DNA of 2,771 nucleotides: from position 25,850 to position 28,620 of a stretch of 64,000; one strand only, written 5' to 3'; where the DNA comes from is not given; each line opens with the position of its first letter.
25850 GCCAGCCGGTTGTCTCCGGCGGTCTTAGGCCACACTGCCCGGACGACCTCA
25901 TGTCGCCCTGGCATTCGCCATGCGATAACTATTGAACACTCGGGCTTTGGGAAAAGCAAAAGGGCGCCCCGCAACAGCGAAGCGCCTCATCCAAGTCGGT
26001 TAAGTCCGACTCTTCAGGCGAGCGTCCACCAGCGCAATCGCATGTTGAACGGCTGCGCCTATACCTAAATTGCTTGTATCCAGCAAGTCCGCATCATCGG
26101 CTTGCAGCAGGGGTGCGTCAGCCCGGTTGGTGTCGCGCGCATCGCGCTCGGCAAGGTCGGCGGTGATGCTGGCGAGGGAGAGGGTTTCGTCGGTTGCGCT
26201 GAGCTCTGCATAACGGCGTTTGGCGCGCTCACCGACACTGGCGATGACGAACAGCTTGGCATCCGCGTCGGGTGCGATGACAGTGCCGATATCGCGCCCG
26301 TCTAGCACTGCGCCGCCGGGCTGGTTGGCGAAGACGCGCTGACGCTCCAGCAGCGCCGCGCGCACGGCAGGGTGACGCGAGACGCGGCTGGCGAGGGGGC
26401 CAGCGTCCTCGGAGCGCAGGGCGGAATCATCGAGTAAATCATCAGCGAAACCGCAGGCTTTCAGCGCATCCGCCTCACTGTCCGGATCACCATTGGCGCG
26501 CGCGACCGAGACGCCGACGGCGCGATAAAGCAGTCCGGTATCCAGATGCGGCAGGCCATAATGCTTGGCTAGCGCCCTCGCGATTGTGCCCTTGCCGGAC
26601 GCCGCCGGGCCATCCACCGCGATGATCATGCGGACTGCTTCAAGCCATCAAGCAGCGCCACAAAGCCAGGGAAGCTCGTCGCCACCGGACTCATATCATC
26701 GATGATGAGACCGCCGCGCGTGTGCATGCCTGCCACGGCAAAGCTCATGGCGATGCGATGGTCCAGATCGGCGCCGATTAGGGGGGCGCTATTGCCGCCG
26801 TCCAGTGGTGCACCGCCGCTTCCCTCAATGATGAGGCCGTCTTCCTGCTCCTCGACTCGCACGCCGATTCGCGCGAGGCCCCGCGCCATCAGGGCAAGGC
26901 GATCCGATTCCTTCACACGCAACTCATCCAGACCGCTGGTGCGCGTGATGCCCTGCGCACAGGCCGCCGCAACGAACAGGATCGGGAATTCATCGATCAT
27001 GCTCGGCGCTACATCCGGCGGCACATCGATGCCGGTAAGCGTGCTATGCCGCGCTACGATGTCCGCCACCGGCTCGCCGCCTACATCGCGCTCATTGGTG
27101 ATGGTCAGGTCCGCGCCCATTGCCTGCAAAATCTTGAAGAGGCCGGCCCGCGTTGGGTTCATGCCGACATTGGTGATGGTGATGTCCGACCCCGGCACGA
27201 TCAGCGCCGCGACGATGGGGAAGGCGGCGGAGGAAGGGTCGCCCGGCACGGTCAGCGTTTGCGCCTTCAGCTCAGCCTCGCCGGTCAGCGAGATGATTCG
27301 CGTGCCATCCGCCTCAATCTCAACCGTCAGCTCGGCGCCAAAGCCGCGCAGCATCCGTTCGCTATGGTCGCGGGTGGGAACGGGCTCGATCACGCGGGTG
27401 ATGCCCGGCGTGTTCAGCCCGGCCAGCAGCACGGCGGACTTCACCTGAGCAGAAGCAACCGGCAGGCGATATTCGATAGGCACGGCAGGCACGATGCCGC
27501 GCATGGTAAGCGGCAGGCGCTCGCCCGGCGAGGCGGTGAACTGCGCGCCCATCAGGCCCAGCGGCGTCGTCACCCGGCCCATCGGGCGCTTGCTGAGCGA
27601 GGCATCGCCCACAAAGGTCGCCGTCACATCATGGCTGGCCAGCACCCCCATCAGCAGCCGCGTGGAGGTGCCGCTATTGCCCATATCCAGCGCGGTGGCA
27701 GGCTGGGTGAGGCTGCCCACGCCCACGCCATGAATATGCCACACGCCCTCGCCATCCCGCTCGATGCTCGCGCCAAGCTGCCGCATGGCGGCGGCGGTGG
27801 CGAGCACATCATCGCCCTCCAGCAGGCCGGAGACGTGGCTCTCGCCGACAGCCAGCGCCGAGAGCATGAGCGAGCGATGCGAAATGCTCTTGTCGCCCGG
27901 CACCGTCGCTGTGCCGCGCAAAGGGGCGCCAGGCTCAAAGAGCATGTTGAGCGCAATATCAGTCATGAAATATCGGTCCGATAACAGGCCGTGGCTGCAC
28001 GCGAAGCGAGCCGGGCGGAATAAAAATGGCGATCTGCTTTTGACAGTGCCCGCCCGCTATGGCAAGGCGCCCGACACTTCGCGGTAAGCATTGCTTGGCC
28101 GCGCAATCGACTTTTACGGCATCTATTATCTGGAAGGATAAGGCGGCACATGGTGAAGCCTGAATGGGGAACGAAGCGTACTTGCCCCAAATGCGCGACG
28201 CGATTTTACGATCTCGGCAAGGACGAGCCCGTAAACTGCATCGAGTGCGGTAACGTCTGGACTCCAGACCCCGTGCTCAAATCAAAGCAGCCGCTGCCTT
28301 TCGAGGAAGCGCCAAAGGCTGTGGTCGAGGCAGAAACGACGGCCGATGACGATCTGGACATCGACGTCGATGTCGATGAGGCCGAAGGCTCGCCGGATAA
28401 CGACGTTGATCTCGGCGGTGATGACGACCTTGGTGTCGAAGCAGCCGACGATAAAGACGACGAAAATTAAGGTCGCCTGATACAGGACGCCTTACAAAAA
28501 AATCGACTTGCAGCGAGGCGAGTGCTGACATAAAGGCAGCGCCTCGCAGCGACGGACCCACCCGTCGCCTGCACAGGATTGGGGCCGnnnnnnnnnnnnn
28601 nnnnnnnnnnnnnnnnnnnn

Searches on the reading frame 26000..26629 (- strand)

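Call 8: search_protein_families(library=pfam, proteins=[window:26000-26629:-], max_evalue=0.01)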
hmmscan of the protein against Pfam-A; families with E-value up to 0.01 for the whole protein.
window:26000-26629:- (209 aa): 4 families
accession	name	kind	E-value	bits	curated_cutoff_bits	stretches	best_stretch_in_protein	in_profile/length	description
PF02224.24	Cytidylate_kin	-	1.3e-50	172.5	26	1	3-201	1-209/211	Cytidylate kinase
PF13207.12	AAA_17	-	1.6e-05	25.6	27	1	7-38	2-33/136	AAA domain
PF13189.12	Cytidylate_kin2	-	5.1e-05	24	28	1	2-146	1-134/176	Cytidylate kinase-like family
PF00406.28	ADK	-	8.8e-05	23.1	26.8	1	7-38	3-34/151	Adenylate kinase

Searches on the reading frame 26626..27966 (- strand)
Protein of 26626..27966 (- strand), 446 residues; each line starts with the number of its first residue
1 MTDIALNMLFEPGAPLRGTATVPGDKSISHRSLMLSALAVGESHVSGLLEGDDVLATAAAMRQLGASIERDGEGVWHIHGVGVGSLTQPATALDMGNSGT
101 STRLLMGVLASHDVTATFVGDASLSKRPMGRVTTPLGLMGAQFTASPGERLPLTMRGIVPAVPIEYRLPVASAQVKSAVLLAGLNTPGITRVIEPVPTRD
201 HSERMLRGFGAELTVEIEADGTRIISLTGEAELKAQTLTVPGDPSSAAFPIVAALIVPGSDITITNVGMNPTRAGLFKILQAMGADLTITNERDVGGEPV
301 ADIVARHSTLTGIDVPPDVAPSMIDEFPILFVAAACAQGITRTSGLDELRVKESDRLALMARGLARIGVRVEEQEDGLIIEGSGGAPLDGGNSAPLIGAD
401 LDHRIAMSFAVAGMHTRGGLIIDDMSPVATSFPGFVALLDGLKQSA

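Call 8: search_protein_families(library=pfam, proteins=[window:26626-27966:-], max_evalue=0.01)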
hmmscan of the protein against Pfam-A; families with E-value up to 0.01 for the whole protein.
window:26626-27966:- (446 aa): 1 family
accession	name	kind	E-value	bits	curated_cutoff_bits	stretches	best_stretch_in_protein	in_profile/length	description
PF00275.25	EPSP_synthase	-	1.2e-103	347.5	22.8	1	11-437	2-415/417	EPSP synthase (3-phosphoshikimate 1-carboxyvinyltransferase)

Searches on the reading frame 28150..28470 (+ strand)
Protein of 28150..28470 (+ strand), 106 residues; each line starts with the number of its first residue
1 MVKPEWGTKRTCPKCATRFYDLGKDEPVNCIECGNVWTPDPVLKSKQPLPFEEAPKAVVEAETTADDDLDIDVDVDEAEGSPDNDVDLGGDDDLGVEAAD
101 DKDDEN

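Call 8: search_protein_families(library=pfam, proteins=[window:28150-28470:+], max_evalue=0.01)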
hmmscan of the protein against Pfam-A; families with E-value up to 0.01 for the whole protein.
window:28150-28470:+ (106 aa): 2 families
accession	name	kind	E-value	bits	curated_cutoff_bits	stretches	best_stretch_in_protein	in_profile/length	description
PF09538.15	FYDLN_acid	-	7.3e-31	107.4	23.9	1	1-101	1-104/105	Protein of unknown function (FYDLN_acid)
PF03604.18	Zn_ribbon_RPAB4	-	0.0061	16.7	24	1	11-34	2-24/32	DNA directed RNA polymerase, 7 kDa subunit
